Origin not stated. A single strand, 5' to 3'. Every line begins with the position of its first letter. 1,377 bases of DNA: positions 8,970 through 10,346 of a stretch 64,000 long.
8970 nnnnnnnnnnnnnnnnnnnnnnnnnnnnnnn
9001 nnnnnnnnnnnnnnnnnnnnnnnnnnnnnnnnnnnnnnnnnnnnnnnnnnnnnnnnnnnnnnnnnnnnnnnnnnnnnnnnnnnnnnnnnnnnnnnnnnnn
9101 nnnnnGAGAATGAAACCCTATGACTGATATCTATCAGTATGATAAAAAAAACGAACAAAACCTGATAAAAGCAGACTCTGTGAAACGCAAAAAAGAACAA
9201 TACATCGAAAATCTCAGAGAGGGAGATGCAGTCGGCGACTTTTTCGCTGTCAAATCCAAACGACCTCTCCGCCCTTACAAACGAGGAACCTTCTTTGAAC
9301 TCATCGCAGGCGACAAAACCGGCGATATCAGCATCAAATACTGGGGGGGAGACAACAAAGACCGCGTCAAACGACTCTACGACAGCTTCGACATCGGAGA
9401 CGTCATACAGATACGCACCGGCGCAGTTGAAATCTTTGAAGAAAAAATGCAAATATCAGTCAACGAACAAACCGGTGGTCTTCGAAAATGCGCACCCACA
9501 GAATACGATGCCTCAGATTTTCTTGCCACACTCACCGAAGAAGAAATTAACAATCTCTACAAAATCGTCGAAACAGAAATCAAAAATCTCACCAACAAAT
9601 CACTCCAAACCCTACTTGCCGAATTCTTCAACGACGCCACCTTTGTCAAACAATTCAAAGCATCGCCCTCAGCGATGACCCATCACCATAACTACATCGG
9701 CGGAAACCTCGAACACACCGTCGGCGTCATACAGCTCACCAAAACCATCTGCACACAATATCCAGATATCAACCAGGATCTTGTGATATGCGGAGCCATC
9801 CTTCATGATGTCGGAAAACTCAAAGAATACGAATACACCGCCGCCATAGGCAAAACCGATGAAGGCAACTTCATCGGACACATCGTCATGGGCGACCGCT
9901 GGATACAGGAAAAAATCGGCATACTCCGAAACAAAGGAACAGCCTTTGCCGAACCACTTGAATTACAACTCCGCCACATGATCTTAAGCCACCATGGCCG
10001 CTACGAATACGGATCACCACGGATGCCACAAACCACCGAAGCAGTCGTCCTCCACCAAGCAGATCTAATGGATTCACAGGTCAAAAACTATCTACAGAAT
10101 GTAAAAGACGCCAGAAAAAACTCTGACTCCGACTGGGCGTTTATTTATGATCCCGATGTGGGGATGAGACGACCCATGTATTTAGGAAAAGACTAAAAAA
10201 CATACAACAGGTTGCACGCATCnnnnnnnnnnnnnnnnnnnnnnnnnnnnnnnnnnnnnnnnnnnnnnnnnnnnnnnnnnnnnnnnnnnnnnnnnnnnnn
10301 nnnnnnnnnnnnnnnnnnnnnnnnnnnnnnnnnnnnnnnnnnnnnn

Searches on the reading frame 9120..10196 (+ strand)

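Call 3: search_protein_families(library=pfam, proteins=[window:9120-10196:+], max_evalue=0.01)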
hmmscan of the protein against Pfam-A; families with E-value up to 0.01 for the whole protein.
window:9120-10196:+ (358 aa): 4 families
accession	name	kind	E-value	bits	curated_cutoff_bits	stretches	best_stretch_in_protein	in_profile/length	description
PF01966.28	HD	-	5.8e-14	52.8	22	1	197-317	2-113/116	HD domain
PF01336.31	tRNA_anti-codon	-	4.9e-06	26.8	27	1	44-116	7-71/75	OB-fold nucleic acid binding domain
PF24903.1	OB_MEIOB_N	-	0.00046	19.9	27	1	70-105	58-91/140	MEIOB, N-terminal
PF07514.17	TraI_2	-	0.0023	17.4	23.9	1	156-213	28-83/324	Putative helicase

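Call 6: search_protein_families(library=ncbifam, proteins=[window:9120-10196:+], max_evalue=0.01)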
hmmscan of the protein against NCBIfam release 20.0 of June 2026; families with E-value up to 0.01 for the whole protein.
window:9120-10196:+ (358 aa): 5 families
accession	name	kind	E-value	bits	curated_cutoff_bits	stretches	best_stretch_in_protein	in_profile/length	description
NF010007.0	PRK13480.1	equivalog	3.4e-45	154.5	460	1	27-329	3-288/314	3'-5' exoribonuclease YhaM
TIGR00277.1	HDIG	domain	1.6e-07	31.1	27.6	1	196-258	5-61/84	HDIG domain-containing metalloprotein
TIGR01596.1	cas3_HD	equivalog_domain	0.00012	22.1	43.45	1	198-322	3-133/178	CRISPR-associated endonuclease Cas3''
NF005050.0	PRK06461.1-4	equivalog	0.0016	18.6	176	1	54-118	36-94/151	single-stranded DNA-binding protein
NF009030.0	PRK12366.1-1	equivalog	0.0016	16.9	1147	1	60-161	572-659/796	replication factor A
